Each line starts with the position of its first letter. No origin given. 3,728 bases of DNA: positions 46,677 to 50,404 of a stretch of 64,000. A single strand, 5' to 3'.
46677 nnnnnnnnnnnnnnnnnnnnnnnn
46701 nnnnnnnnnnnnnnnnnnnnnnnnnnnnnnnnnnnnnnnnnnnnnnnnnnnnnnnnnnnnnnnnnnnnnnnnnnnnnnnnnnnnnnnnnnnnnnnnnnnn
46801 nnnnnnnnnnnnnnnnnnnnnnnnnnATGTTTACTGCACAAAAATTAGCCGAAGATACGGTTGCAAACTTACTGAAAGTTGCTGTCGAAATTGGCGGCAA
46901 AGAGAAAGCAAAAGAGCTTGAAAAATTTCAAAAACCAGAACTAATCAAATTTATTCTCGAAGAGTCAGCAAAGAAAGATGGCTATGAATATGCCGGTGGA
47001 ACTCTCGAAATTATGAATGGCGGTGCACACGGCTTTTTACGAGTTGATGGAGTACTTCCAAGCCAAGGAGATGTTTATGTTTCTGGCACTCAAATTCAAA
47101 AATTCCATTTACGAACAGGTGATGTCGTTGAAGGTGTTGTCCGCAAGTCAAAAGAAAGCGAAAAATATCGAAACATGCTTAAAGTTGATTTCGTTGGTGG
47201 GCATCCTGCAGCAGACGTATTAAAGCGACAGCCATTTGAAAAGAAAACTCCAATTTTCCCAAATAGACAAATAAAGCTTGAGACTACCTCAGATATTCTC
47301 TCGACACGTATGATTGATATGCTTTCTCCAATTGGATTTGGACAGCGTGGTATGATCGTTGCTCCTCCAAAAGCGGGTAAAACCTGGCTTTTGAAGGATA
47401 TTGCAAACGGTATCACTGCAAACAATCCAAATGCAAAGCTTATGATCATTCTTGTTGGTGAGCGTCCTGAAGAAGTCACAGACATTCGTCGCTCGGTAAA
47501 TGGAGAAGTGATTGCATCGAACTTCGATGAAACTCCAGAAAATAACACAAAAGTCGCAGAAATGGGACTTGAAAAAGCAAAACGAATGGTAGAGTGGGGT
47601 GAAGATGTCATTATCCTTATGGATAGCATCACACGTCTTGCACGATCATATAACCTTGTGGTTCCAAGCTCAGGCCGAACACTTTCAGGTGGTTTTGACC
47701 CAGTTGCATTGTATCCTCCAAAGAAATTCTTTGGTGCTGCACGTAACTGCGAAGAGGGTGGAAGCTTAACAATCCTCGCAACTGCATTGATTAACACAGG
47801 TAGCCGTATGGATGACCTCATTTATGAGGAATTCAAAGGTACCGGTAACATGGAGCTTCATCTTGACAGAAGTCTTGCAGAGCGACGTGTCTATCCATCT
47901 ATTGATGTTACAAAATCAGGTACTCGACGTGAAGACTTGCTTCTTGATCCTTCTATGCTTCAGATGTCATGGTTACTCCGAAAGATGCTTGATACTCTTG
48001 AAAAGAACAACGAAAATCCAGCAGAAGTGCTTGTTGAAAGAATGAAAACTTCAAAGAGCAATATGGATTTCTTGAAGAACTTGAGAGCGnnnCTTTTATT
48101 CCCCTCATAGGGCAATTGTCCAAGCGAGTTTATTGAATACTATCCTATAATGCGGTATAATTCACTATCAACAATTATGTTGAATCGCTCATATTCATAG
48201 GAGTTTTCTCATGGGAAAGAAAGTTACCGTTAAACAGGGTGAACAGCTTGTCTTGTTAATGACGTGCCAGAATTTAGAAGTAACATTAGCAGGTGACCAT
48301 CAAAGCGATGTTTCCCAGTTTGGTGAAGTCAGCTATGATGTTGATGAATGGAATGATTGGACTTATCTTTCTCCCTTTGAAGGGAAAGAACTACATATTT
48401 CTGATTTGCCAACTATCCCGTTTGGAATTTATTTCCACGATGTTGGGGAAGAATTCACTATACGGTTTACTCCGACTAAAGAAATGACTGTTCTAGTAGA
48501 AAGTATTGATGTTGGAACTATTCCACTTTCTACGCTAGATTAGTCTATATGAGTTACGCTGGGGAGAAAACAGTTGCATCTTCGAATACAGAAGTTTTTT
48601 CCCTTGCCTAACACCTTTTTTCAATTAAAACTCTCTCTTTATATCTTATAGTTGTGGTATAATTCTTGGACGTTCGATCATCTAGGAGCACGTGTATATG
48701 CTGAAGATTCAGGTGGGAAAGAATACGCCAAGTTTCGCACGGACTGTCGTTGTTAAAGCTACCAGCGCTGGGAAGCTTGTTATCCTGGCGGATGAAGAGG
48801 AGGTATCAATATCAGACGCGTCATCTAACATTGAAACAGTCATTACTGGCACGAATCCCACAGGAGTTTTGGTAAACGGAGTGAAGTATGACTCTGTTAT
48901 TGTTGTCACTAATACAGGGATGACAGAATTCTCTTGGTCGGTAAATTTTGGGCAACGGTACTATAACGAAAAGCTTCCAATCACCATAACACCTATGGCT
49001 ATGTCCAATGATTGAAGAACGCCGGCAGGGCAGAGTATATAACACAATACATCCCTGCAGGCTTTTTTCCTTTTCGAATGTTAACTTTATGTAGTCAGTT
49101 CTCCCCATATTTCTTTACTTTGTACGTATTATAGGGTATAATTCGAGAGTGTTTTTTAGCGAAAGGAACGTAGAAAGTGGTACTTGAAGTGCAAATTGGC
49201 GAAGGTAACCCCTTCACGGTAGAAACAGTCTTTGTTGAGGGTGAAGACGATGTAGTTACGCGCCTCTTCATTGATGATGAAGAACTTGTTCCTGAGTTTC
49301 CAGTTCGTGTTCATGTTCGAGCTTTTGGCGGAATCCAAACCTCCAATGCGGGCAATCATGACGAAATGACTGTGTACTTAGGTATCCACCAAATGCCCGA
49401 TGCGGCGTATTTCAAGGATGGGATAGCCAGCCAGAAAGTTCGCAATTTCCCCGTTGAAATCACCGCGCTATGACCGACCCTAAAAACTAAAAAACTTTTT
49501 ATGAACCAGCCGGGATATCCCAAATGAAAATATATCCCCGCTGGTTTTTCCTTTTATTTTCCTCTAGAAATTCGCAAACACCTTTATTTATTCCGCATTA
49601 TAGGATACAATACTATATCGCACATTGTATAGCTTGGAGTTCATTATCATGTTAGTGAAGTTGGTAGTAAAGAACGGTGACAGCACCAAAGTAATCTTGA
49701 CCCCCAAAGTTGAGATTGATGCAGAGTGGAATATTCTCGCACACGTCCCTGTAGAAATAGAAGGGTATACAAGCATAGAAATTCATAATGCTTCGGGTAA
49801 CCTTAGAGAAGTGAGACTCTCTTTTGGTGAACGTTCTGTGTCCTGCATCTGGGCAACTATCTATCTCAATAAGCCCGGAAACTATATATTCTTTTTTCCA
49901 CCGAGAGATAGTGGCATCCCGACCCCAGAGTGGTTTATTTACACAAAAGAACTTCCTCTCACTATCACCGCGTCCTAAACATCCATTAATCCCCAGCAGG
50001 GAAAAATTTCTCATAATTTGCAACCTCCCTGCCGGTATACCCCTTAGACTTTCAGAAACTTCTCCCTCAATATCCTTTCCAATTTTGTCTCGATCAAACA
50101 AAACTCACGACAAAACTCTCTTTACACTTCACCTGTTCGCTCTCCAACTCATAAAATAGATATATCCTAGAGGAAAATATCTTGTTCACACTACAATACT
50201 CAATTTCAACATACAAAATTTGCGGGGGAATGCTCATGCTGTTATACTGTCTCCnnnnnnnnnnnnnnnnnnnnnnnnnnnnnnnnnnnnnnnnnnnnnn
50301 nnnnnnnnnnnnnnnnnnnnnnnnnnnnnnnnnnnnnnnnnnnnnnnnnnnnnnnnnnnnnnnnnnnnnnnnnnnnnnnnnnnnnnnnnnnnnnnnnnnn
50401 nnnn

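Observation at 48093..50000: Array of four divergent small paralogous genes, each an independent transcription unit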

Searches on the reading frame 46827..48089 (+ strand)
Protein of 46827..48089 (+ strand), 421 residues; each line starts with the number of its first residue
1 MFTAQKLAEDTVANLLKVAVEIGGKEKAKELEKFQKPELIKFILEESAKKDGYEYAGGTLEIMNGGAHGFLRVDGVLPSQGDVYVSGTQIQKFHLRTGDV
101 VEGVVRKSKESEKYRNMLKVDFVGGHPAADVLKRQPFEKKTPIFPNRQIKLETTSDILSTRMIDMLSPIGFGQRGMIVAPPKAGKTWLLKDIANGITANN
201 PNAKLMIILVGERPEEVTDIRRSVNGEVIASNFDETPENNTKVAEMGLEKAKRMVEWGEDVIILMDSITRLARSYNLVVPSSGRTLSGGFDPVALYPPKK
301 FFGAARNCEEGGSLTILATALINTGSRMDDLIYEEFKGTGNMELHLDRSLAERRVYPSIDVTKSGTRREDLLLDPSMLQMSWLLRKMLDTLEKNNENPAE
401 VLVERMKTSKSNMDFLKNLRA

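Call 35: search_protein_families(library=phrogs, proteins=[P0001, P0002, P0003, P0004], max_evalue=1)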
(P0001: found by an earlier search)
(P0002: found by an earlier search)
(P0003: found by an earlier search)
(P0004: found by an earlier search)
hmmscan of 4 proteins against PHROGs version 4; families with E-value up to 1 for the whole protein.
P0001 (110 aa): 0 families

P0002 (105 aa): 2 families
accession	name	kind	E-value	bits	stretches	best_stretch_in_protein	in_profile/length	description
phrog_5449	-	head and packaging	0.015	16.3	1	4-78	36-111/169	virion structural protein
phrog_28368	-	unknown function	0.26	13.1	0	56-76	23-44/65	-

P0003 (98 aa): 1 family
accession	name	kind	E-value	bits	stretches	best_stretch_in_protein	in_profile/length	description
phrog_12142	-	unknown function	0.011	16.9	1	4-27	23-48/72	-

P0004 (109 aa): 1 family
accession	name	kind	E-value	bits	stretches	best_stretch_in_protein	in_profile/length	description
phrog_38875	-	unknown function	0.36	9.9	1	18-48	216-247/658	-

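Call 36: search_protein_families(library=padloc, proteins=[P0001, P0002, P0003, P0004], max_evalue=1)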
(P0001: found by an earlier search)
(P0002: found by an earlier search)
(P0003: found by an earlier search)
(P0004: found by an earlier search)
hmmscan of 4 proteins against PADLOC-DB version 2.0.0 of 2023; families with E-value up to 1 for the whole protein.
P0001 (110 aa): 0 families

P0002 (105 aa): 0 families

P0003 (98 aa): 0 families

P0004 (109 aa): 0 families

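Call 37: search_protein_families(library=ncbifam, proteins=[P0001, P0002, P0003, P0004], max_evalue=1)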
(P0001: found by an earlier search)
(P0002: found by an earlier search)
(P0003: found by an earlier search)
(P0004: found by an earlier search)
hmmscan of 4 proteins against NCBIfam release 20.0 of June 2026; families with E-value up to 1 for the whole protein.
P0001 (110 aa): 0 families

P0002 (105 aa): 0 families

P0003 (98 aa): 0 families

P0004 (109 aa): 0 families

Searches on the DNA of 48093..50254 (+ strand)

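Call 42: search_dna_similar(query=window:48093-50254:+, collection=phages, mode=distant, max_evalue=0.01)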
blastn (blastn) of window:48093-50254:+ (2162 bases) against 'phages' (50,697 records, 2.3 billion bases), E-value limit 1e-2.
No match.

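Call 43: search_dna_similar(query=window:48093-50254:+, collection=plasmids, mode=distant, max_evalue=0.01)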
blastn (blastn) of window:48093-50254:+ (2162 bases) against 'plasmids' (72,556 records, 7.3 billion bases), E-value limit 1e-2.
No match.
